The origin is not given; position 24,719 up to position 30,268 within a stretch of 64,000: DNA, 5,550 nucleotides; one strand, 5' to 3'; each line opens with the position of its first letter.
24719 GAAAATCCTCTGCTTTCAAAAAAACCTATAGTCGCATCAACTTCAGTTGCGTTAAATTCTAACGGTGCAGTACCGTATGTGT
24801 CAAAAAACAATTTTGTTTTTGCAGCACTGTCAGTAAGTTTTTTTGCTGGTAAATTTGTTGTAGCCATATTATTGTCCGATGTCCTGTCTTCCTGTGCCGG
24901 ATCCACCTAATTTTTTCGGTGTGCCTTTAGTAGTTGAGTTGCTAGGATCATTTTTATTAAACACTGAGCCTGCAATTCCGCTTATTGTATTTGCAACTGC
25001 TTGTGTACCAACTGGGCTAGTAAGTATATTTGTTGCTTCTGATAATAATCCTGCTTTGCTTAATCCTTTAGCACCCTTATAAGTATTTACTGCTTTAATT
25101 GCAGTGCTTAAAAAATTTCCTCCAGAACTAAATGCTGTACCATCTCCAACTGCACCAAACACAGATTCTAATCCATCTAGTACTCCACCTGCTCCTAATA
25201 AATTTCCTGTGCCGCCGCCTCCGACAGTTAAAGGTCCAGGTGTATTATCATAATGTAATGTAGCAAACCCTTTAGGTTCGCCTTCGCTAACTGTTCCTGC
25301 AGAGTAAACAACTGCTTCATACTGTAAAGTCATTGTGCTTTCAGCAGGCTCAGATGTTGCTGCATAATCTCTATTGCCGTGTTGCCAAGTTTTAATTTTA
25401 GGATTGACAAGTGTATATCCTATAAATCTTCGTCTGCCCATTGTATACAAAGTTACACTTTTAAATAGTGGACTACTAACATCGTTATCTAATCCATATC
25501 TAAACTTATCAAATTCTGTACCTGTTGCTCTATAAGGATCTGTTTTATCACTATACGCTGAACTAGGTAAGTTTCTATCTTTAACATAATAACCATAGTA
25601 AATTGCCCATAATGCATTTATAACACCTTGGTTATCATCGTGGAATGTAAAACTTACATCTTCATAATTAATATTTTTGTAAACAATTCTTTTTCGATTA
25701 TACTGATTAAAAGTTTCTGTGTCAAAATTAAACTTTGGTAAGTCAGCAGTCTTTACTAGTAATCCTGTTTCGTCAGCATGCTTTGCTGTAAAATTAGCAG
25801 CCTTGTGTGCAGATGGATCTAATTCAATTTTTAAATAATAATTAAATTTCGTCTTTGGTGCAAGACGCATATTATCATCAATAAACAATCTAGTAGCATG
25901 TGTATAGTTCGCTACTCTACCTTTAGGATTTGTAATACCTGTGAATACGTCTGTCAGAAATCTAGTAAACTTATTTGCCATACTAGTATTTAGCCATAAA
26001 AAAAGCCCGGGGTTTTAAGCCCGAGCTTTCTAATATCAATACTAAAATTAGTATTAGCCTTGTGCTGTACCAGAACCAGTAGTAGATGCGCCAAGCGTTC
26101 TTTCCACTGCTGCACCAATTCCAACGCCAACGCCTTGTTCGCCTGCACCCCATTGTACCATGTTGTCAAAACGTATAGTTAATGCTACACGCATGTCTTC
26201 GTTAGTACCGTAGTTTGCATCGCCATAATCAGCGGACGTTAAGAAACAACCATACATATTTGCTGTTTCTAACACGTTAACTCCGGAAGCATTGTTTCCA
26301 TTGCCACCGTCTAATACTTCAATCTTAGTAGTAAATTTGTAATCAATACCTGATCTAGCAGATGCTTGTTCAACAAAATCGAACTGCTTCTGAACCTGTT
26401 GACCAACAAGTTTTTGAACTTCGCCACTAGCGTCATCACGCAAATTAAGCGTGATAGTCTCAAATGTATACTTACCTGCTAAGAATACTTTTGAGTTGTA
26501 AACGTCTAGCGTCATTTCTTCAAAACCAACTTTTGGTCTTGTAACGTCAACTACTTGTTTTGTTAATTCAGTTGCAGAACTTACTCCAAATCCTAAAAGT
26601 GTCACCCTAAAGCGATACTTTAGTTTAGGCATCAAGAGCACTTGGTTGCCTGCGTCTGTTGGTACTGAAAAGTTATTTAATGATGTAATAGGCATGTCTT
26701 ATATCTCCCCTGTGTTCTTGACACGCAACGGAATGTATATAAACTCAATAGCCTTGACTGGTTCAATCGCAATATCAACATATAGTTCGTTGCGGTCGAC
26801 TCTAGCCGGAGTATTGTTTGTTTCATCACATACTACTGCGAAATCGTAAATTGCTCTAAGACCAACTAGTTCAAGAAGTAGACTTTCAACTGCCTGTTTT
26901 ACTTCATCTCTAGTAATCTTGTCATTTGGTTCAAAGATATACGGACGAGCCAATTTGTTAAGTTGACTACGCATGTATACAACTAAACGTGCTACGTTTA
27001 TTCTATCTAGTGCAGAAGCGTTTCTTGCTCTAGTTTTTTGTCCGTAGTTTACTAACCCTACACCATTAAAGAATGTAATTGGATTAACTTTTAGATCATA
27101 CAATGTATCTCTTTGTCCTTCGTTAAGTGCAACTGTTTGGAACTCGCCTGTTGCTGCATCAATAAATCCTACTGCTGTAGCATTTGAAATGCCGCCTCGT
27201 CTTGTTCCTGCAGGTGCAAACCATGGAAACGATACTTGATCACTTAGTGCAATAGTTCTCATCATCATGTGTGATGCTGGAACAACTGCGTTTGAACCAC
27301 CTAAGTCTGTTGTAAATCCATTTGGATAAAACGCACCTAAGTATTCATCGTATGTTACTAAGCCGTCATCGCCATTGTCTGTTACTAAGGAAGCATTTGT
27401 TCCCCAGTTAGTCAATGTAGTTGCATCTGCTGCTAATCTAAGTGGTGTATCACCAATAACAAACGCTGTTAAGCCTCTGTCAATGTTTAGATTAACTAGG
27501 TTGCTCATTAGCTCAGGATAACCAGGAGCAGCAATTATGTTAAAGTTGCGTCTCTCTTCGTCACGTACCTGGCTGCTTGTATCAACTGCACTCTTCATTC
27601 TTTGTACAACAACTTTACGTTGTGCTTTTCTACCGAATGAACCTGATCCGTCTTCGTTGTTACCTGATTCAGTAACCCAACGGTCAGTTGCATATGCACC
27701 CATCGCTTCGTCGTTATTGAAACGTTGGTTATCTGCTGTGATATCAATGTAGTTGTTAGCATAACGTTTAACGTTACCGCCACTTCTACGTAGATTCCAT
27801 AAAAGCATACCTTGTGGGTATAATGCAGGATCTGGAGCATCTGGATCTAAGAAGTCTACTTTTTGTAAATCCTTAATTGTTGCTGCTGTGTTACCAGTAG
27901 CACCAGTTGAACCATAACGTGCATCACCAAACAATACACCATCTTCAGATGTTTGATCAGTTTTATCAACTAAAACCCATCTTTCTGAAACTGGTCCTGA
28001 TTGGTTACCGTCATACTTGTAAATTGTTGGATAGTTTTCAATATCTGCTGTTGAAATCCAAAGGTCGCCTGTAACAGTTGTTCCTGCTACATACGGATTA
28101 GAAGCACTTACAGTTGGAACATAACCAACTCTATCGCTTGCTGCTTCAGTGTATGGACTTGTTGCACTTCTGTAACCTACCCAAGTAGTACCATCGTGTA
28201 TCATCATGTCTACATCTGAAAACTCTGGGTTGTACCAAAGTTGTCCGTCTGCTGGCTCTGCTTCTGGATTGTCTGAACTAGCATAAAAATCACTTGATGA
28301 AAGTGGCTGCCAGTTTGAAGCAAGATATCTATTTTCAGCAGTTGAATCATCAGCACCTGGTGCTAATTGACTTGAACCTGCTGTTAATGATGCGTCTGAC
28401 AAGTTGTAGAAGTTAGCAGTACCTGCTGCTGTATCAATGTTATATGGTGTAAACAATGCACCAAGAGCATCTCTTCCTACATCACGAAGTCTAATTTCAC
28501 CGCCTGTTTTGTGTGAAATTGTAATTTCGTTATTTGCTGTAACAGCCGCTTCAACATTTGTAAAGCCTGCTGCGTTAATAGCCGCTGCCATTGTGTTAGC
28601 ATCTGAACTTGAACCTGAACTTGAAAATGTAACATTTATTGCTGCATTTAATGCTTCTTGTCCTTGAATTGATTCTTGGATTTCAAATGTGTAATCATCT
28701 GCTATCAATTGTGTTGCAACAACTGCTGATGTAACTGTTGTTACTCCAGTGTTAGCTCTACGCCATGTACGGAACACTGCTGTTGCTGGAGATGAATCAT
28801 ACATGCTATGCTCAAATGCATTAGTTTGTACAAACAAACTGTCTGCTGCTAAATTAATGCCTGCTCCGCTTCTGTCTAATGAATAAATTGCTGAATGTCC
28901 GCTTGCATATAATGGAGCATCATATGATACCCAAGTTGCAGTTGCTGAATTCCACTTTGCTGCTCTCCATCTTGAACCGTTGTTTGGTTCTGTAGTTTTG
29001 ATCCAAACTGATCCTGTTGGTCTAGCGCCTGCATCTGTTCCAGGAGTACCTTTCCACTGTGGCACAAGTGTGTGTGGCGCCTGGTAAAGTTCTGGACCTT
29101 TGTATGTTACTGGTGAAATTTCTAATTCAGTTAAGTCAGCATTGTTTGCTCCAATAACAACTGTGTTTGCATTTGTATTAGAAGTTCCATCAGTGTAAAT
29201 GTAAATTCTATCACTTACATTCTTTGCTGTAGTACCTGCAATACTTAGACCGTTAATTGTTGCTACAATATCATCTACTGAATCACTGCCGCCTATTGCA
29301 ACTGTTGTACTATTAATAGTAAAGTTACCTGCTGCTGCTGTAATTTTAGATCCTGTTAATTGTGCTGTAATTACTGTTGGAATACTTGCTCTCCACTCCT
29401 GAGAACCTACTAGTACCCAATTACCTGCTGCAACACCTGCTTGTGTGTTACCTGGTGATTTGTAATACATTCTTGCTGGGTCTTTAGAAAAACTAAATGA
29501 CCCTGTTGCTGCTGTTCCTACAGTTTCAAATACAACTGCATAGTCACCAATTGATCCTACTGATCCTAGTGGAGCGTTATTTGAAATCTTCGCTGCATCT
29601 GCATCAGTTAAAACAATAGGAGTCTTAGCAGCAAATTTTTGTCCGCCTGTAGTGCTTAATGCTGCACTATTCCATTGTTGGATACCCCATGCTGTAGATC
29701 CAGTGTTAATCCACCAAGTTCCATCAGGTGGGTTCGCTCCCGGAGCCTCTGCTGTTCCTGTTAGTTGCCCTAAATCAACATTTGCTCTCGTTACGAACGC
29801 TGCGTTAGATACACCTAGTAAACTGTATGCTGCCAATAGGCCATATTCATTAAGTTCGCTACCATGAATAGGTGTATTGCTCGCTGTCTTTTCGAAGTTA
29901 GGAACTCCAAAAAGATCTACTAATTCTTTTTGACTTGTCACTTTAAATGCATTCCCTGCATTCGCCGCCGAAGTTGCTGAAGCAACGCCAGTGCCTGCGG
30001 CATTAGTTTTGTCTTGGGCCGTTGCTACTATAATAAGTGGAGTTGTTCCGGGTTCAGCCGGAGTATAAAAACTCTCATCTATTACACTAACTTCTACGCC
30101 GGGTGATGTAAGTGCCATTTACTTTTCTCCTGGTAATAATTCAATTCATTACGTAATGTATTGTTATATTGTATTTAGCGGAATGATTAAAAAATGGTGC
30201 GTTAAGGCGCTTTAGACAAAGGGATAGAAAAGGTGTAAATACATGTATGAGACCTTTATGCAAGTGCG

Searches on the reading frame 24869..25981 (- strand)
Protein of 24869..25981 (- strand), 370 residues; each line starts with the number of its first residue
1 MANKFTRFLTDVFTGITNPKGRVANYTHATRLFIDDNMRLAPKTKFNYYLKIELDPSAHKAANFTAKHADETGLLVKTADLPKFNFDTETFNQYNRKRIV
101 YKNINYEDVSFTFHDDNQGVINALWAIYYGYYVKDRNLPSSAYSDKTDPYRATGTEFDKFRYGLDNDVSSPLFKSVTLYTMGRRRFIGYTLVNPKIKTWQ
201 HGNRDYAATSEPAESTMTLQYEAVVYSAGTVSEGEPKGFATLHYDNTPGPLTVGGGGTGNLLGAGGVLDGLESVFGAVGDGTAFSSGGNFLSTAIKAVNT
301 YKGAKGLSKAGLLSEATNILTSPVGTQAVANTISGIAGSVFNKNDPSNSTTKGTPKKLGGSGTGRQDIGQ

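Call 54: search_protein_families(library=pfam, proteins=[window:24869-25981:-])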
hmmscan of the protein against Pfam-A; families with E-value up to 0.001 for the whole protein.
window:24869-25981:- (370 aa): 0 families

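Call 64: search_protein_families(library=phrogs, proteins=[window:24869-25981:-])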
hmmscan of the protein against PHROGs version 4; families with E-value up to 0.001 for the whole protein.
window:24869-25981:- (370 aa): 2 families
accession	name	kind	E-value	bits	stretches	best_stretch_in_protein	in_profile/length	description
phrog_13438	-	tail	7.7e-14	52.6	1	71-225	90-249/364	tail tube protein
phrog_4542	-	tail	1.7e-09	38.4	1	37-230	20-184/214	tail tube protein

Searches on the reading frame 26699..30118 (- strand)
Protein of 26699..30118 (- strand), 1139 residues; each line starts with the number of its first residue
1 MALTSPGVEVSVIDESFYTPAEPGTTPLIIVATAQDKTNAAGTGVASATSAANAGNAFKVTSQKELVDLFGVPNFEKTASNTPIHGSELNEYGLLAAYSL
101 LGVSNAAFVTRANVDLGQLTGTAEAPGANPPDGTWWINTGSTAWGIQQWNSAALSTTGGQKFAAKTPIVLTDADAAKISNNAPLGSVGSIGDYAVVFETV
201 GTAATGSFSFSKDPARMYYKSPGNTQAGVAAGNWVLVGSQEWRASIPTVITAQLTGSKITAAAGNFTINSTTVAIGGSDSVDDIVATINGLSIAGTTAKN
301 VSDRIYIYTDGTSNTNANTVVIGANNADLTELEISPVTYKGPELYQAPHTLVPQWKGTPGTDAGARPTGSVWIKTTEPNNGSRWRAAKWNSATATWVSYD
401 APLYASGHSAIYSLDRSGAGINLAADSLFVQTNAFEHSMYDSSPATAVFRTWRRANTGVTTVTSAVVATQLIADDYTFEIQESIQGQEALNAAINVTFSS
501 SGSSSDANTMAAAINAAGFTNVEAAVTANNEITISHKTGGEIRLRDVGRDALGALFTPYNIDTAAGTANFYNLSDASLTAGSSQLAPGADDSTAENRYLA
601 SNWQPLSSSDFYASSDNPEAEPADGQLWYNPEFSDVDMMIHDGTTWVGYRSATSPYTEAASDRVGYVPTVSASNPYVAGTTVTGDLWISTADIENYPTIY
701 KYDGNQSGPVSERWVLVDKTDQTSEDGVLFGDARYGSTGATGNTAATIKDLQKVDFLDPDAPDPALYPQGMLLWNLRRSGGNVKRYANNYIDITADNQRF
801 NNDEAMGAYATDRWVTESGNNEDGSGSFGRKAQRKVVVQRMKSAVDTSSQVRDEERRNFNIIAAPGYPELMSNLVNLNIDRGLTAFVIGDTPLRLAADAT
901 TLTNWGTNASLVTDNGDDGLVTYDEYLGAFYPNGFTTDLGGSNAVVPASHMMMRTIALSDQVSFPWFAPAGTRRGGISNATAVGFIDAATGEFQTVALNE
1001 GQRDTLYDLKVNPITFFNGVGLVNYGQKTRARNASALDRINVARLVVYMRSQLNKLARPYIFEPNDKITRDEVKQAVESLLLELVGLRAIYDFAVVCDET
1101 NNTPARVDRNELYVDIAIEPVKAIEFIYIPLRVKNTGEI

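Call 54: search_protein_families(library=pfam, proteins=[window:26699-30118:-])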
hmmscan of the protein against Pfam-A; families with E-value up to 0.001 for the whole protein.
window:26699-30118:- (1139 aa): 1 family
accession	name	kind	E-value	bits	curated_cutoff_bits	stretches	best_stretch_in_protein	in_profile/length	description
PF17482.7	Phage_sheath_1C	-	2.3e-16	60.2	26.9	1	1035-1133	4-103/104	Phage tail sheath C-terminal domain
